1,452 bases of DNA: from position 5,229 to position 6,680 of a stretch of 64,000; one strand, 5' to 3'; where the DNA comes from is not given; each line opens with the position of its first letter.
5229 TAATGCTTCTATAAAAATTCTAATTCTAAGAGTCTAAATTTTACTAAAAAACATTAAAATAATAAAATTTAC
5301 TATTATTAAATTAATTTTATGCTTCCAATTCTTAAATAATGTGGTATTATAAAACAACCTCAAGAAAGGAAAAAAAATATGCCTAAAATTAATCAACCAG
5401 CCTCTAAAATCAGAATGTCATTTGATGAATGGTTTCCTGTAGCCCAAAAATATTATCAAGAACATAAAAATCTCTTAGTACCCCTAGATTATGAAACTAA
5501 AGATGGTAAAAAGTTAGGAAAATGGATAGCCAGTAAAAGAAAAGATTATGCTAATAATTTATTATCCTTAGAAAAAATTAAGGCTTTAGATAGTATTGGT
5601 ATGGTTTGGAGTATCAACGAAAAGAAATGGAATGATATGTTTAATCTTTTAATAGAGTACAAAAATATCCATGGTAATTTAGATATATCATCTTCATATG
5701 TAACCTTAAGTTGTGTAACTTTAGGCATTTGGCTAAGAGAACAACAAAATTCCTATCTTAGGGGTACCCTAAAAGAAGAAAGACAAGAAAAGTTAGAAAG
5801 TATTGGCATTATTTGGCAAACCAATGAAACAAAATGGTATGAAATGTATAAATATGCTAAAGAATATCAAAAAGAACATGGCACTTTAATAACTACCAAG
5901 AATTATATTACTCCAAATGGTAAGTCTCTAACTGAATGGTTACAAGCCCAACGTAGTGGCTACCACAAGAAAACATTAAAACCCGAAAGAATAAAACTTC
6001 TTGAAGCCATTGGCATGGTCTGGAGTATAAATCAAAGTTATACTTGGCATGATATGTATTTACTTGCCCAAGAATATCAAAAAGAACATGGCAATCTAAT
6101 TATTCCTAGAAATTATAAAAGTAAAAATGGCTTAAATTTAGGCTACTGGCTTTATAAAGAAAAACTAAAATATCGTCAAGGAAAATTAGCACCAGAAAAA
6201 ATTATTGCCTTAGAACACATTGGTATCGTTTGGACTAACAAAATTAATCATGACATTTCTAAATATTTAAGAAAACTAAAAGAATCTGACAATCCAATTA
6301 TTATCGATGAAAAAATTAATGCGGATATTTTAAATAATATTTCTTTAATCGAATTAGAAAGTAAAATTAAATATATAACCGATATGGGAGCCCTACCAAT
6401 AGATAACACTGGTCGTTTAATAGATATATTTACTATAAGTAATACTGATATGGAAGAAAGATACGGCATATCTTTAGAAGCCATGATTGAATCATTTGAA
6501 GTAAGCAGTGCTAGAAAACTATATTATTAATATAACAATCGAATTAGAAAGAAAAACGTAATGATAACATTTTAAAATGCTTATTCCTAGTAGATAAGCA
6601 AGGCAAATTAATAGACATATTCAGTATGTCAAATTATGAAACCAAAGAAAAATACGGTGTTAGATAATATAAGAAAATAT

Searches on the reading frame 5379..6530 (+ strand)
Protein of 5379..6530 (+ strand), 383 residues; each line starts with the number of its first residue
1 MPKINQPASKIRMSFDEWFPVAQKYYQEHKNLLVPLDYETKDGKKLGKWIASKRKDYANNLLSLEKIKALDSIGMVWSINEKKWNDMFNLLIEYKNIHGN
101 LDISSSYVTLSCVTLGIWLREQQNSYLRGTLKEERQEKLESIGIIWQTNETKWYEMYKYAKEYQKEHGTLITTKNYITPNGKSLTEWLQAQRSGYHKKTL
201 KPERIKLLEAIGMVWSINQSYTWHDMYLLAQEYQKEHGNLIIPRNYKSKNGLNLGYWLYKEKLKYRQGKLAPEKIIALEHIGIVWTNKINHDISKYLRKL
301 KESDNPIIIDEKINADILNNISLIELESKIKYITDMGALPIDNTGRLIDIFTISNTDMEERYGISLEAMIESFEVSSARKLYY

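Call 5: search_protein_families(library=pfam, proteins=[window:5379-6530:+], max_evalue=0.01)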
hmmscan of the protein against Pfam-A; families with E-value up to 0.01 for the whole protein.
window:5379-6530:+ (383 aa): 1 family
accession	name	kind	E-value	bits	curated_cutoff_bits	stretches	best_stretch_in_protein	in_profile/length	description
PF03457.19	HA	-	8.3e-66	218.7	28.4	4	14-75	4-64/64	Helicase associated domain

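Call 8: find_encoding_contigs(protein=window:5379-6530:+, flank=10000, max_places=10)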
Protein window:5379-6530:+ (383 aa): 9 contigs read that carry it; 5 places shown.
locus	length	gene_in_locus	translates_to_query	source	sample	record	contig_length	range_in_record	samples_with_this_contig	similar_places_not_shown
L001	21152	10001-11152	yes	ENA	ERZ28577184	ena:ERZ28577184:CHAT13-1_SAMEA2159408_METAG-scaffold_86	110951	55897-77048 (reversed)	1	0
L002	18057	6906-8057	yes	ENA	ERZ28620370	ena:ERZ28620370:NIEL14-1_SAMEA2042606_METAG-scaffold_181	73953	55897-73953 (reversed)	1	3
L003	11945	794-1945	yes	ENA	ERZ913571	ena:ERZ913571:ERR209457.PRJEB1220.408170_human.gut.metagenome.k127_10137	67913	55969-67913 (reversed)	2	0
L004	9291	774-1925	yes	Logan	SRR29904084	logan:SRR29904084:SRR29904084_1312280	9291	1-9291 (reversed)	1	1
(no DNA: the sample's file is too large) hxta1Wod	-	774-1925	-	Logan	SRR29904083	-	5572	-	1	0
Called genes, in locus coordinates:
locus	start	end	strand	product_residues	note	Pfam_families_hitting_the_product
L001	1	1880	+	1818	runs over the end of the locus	PF00270:DEAD, PF04851:ResIII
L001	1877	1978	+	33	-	-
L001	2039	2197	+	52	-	-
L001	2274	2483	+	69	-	-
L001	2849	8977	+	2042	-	PF00270:DEAD, PF04851:ResIII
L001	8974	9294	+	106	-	-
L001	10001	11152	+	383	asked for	PF03457:HA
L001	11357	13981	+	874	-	-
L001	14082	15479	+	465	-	PF03457:HA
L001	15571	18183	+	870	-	-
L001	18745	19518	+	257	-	-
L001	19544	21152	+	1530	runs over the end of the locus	-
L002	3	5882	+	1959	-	?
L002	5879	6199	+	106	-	-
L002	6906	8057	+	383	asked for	PF03457:HA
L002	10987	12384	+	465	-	PF03457:HA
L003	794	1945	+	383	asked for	PF03457:HA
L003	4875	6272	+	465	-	PF03457:HA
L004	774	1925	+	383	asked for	PF03457:HA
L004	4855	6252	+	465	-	PF03457:HA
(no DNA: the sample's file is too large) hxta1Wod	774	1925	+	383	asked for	PF03457:HA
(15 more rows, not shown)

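Call 12: find_homologous_proteins(query=window:5379-6530:+)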
Query window:5379-6530:+ (383 aa): 689 proteins with E <= 0.001 among 3378 candidates; the best 120 are listed.
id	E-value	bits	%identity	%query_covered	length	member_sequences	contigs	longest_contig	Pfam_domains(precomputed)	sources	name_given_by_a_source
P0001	6.5e-249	843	98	100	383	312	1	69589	PF03457.20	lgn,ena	-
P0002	3.7e-194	663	67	78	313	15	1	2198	PF03457.20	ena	-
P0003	5.1e-186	636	40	96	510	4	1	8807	PF03457.20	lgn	-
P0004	2.9e-144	499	60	99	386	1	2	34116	PF03457.20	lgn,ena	-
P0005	1.3e-142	493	60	100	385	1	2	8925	PF03457.20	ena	-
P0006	9.3e-141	487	58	99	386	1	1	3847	PF03457.20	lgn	-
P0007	4.6e-139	482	39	96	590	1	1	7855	PF03457.20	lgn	-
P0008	7.1e-139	481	59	98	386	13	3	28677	PF03457.20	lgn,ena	-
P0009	8.5e-139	481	38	96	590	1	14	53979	PF03457.20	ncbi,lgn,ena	-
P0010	1.0e-138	481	38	96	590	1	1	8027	PF03457.20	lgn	-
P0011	1.1e-138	480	38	96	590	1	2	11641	PF03457.20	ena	-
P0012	1.2e-138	480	38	96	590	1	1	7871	PF03457.20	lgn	-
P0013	1.5e-138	480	38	96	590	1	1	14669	PF03457.20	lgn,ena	-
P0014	1.7e-138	480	41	96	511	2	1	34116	PF03457.20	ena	-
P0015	1.7e-138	480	38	96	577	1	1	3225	PF03457.20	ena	-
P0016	2.2e-138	479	38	96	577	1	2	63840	PF03457.20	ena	-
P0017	2.3e-138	479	38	96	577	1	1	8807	PF03457.20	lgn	-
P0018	2.3e-138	479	38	96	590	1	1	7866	PF03457.20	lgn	-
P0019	2.5e-138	479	58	100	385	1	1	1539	PF03457.20,PF18175.7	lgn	-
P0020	2.5e-138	479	38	96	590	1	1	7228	PF03457.20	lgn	-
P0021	3.0e-138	479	38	96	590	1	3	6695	PF03457.20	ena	-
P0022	3.1e-138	479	38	96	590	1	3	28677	PF03457.20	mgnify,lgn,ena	mgnify:FL=1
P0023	3.1e-138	479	38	96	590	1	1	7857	PF03457.20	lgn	-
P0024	4.0e-138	479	38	96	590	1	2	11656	PF03457.20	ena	-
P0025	4.2e-138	479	38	96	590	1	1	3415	PF03457.20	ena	-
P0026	5.2e-138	478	38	96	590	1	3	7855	PF03457.20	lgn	-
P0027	5.5e-138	478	58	100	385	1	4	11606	PF03457.20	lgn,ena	-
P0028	6.2e-138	478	38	96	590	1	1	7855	PF03457.20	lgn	-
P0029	6.2e-138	478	58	100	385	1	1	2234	PF03457.20,PF18175.7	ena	-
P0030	7.5e-138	478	38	96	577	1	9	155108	PF03457.20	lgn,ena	-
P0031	1.2e-137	477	41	95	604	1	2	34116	PF03457.20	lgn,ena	-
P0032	2.5e-137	476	58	100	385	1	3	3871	PF03457.20,PF18175.7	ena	-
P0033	2.5e-137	476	38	96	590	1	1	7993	PF03457.20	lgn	-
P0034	2.5e-137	476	58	100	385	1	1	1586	PF03457.20,PF18175.7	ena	-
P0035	4.5e-137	475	58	100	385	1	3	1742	PF03457.20,PF18175.7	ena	-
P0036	4.8e-137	475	38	96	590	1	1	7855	PF03457.20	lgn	-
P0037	4.9e-137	475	58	100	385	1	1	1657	PF03457.20,PF18175.7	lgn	-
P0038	5.0e-137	475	58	100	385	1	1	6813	PF03457.20,PF18175.7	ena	-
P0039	7.5e-137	474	58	100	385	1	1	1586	PF03457.20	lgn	-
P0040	1.1e-136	474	58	97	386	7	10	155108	PF03457.20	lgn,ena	-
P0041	1.4e-136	473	58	100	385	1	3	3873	PF03457.20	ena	-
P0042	2.2e-136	473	57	100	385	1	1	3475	PF03457.20,PF18175.7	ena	-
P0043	2.8e-136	473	57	100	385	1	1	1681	PF03457.20,PF18175.7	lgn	-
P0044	4.1e-136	472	57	100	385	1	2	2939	PF03457.20,PF18175.7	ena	-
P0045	1.4e-135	470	57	100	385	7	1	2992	PF03457.20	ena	-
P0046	1.4e-135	470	57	100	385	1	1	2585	PF03457.20,PF18175.7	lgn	-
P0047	1.8e-135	470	57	100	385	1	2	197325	PF03457.20,PF18175.7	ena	-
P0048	3.4e-135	469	38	96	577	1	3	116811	PF03457.20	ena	-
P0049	4.3e-135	469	57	100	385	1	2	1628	PF03457.20,PF18175.7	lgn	-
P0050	8.0e-135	468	38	96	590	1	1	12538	PF03457.20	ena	-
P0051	9.0e-135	468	57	100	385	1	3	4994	PF03457.20,PF18175.7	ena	-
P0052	1.3e-134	467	41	97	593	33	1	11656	PF03457.20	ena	-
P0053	1.5e-134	467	57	100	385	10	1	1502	PF03457.20,PF18175.7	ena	-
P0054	1.5e-134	467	40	96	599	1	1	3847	PF03457.20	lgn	-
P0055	7.0e-134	465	37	96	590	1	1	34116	PF03457.20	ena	-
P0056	2.7e-131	456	57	97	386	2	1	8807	PF03457.20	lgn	-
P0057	1.0e-130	454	41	97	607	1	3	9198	PF03457.20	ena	-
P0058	6.7e-121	422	40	96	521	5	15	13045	PF03457.20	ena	-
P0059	3.6e-118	413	45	71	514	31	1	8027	PF03457.20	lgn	-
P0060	1.9e-105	371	40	73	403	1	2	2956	PF03457.20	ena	-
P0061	3.1e-103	364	58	78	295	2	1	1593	PF03457.20,PF18175.7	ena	-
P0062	3.3e-103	364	38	97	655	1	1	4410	PF03457.20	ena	-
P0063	3.9e-101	357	41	97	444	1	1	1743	PF03457.20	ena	-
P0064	9.1e-96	339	36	73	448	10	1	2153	PF03457.20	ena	-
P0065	1.3e-95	339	43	95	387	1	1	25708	PF03457.20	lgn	-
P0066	2.9e-94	334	37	72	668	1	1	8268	PF04384.19,PF03457.20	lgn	-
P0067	9.8e-94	333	35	71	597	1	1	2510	PF00271.38,PF03457.20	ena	-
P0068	2.2e-93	331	38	96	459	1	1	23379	PF03457.20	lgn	-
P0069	4.8e-91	324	36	73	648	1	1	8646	PF03457.20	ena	-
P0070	9.2e-90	319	39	94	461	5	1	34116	PF03457.20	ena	-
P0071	2.1e-89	318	45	91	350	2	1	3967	PF03457.20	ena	-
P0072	3.8e-88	314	39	73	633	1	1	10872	PF03457.20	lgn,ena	-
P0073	7.3e-88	313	38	76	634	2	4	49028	PF03457.20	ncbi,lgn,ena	-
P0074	2.6e-85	305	55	61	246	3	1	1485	PF03457.20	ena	-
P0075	2.8e-85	305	35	94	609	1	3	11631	PF04384.19,PF03457.20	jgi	-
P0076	1.0e-84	303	34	78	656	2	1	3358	PF03457.20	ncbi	-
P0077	2.0e-84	302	36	73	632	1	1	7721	PF03457.20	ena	-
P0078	8.6e-84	300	42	71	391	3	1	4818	PF03457.20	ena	-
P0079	1.7e-82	295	42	96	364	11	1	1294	PF03457.20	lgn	-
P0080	3.5e-82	294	36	63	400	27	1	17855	PF03457.20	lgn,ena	-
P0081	3.8e-81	291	34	92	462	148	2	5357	PF03457.20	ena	-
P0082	5.2e-81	291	36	74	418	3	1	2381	PF03457.20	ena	-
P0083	6.9e-80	287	61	60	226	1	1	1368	PF03457.20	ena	-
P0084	1.2e-79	286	37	70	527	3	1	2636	PF03457.20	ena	-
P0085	2.1e-78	282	36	70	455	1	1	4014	PF03457.20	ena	-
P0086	4.3e-78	281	39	70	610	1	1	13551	PF03457.20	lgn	-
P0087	7.3e-78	280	36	71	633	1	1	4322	PF00271.38,PF03457.20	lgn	-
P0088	2.0e-77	279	39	70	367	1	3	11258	PF21172.4,PF03457.20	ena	-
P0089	3.1e-76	275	38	67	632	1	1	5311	PF03457.20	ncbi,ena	-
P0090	4.5e-76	274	34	69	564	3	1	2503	PF03457.20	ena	-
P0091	4.9e-76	274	31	73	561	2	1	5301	PF03457.20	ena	-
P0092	1.2e-75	273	37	70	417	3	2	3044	PF03457.20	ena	-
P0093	3.4e-75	271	40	96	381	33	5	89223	PF03457.20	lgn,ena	-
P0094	1.0e-74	270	35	71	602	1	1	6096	PF03457.20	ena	-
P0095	1.9e-74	269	36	71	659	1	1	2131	PF03457.20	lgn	-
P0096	4.8e-74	268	39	67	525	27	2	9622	PF03457.20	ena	-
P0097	2.1e-73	266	35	72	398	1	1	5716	PF03457.20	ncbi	-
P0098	2.3e-73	265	44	80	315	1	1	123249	PF03457.20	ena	-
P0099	3.2e-72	262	38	71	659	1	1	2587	PF03457.20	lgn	-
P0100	4.9e-72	261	39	70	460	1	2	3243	PF03457.20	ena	-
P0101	4.8e-71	258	33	74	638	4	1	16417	PF03457.20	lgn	-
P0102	5.4e-70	254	37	93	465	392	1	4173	PF03457.20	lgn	-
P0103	2.0e-68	249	34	70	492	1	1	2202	PF03457.20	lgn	-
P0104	3.2e-68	249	38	70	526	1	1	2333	PF00271.38,PF03457.20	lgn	-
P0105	4.2e-68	248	36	74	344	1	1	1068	PF03457.20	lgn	-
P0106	1.6e-67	246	34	83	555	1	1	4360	PF03457.20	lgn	-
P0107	3.2e-67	245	40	77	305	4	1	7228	PF03457.20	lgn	-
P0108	1.2e-66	243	35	94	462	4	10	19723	PF03457.20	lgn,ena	-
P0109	1.5e-66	243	35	94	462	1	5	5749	PF03457.20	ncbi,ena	-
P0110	6.2e-66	241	34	71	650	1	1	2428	PF00271.38,PF03457.20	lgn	-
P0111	1.5e-65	240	35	72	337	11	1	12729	PF03457.20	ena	-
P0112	2.1e-65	239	35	93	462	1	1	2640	PF03457.20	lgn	-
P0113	3.1e-65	239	35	93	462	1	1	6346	PF03457.20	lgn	-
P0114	4.3e-65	238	35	74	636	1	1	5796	PF03457.20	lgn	-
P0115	6.0e-65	238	33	70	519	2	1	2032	PF03457.20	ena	-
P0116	6.7e-65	238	36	94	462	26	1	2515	PF03457.20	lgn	-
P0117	7.2e-65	238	36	92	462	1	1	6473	PF03457.20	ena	-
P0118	7.5e-65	237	36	93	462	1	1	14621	PF03457.20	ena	-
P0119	9.0e-65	237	36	93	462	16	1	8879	PF03457.20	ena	-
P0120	9.9e-65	237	35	93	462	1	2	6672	PF03457.20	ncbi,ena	-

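Call 13: find_encoding_contigs(protein=P0040, flank=10000, max_places=4)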
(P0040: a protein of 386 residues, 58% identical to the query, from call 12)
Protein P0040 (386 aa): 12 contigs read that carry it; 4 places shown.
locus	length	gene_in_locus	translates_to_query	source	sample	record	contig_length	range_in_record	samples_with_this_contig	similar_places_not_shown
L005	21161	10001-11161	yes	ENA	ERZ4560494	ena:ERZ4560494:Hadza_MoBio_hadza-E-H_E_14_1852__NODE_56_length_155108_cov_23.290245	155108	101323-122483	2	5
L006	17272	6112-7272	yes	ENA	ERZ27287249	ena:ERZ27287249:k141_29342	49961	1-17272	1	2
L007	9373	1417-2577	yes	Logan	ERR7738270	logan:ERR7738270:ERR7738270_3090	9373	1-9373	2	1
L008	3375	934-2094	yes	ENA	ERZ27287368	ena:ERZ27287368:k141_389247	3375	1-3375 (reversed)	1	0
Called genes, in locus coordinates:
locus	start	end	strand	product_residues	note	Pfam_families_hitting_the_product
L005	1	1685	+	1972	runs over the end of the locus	PF00270:DEAD, PF04851:ResIII, PF03457:HA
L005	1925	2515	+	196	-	-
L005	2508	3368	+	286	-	PF08843:AbiEii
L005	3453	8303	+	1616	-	PF00270:DEAD, PF04851:ResIII, PF03457:HA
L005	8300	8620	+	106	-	-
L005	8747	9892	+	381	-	PF03457:HA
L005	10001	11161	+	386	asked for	PF03457:HA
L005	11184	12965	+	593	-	PF03457:HA, PF04384:Fe-S_assembly (faint), PF03457:HA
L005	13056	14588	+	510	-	PF03457:HA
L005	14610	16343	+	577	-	PF03457:HA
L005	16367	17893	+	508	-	PF03457:HA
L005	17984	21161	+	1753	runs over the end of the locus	PF00270:DEAD, PF04851:ResIII, PF03457:HA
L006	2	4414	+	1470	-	?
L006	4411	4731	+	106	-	-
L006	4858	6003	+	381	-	PF03457:HA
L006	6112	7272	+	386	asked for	PF03457:HA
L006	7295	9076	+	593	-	PF03457:HA, PF04384:Fe-S_assembly (faint), PF03457:HA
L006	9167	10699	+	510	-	PF03457:HA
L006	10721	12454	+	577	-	PF03457:HA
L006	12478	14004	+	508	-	PF03457:HA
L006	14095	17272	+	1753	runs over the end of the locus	PF00270:DEAD, PF04851:ResIII, PF03457:HA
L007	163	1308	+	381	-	PF03457:HA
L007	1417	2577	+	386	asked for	PF03457:HA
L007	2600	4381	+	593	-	PF03457:HA, PF04384:Fe-S_assembly (faint), PF03457:HA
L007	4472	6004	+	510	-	PF03457:HA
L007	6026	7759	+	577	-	PF03457:HA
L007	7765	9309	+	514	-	PF03457:HA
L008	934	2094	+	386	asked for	PF03457:HA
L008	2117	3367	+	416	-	PF03457:HA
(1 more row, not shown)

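Call 14: find_encoding_contigs(protein=P0047, flank=10000, max_places=3)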
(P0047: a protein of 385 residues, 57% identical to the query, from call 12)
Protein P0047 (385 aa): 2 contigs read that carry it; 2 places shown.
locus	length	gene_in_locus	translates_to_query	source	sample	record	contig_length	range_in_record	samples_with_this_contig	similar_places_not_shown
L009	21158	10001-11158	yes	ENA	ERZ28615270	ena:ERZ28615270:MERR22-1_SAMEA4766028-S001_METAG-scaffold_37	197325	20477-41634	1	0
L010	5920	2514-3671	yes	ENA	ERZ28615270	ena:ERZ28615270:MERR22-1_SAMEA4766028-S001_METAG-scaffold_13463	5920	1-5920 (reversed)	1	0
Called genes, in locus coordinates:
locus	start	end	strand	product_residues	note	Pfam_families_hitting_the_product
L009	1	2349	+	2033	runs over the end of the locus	PF00270:DEAD, PF04851:ResIII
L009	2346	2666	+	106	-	-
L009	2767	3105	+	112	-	-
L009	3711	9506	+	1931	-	PF04851:ResIII, PF00270:DEAD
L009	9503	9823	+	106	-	-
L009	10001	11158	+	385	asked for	PF03457:HA, PF18175:HU-CCDC81_bac_2 (faint), PF03457:HA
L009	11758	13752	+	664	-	-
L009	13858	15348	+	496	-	PF12810:ALK_LTK_GRD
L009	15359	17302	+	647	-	-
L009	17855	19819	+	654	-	-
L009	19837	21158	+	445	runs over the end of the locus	-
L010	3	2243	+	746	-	?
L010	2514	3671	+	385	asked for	PF03457:HA, PF18175:HU-CCDC81_bac_2 (faint), PF03457:HA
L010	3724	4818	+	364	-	PF03457:HA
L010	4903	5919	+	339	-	?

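Call 15: find_encoding_contigs(protein=P0004, flank=10000, max_places=3)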
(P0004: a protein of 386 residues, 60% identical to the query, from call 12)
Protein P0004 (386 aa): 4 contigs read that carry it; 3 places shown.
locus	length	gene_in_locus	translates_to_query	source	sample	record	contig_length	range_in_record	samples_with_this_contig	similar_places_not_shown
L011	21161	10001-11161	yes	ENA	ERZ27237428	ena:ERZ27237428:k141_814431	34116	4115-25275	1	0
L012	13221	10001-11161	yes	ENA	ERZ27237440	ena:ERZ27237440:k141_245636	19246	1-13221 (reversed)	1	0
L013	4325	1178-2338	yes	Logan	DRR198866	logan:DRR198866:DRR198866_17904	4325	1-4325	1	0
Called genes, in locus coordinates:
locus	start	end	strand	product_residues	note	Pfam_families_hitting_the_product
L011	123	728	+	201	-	PF01551:Peptidase_M23 (weak)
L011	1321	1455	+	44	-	-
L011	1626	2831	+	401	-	PF13173:AAA_14, PF13635:DUF4143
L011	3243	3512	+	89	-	PF11518:DUF3221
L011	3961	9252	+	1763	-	PF00270:DEAD, PF04851:ResIII, PF03457:HA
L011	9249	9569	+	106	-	-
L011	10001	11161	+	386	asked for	PF03457:HA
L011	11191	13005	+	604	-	PF03457:HA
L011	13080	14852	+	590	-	PF03457:HA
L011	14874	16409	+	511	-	PF03457:HA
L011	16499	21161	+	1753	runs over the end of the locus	PF00270:DEAD, PF04851:ResIII, PF03457:HA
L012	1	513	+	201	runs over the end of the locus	PF01551:Peptidase_M23 (weak)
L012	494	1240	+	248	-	PF02163:Peptidase_M50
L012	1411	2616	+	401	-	PF13173:AAA_14, PF13635:DUF4143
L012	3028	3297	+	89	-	PF11518:DUF3221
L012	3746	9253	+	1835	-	PF00270:DEAD, PF04851:ResIII, PF03457:HA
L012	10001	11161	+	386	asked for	PF03457:HA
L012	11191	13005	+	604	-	PF03457:HA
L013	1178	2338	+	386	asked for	PF03457:HA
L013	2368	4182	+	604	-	PF03457:HA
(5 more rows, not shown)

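Call 38: search_protein_families(library=padloc, proteins=[L001:2849-8977:+, window:5379-6530:+], max_evalue=0.01)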
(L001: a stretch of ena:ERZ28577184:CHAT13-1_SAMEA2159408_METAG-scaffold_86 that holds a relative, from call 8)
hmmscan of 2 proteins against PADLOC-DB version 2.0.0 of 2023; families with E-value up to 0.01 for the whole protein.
L001:2849-8977:+ (2042 aa): 1 family
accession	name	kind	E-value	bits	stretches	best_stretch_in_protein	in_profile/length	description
PDLC03659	mREase_IV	-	2.8e-05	20.2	0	965-1019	506-558/945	Type IV methyl-directed restriction enzyme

window:5379-6530:+ (383 aa): 0 families

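Call 39: search_protein_families(library=ncbifam, proteins=[L001:2849-8977:+, window:5379-6530:+], max_evalue=0.01)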
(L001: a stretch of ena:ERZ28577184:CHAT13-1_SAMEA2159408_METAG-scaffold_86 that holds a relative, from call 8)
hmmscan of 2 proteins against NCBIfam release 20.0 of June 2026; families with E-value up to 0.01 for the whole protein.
L001:2849-8977:+ (2042 aa): 0 families

window:5379-6530:+ (383 aa): 0 families

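Call 53: search_protein_families(library=pfam, proteins=[L005:8747-9892:+, L011:9693-9833:+], max_evalue=0.01)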
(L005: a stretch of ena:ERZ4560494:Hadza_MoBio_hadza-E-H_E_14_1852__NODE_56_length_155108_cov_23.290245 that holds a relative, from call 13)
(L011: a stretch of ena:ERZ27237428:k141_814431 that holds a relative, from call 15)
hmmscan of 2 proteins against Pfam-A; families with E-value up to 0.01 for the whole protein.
L005:8747-9892:+ (381 aa): 1 family
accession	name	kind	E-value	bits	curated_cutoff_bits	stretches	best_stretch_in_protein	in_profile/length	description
PF03457.19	HA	-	6.2e-62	206.2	28.4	4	3-63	5-64/64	Helicase associated domain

L011:9693-9833:+ (47 aa): 1 family
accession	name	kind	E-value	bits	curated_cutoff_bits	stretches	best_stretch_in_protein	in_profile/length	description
PF03457.19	HA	-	1.5e-10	41.7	28.4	1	8-46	12-49/64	Helicase associated domain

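Call 57: search_solved_structures(query=window:5379-6530:+, max_evalue=1)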
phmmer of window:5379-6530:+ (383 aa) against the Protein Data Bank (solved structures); distinct sequences matched with E-value up to 1: 3.
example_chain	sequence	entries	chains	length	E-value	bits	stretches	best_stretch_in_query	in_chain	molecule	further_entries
2kta_A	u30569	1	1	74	0.0037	19.5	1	245-291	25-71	Putative helicase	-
5xxu_A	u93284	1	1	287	0.45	12.6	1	234-273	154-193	Ribosomal protein uS2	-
3jbn_C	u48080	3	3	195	0.75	11.9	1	232-270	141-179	40S ribosomal protein uS2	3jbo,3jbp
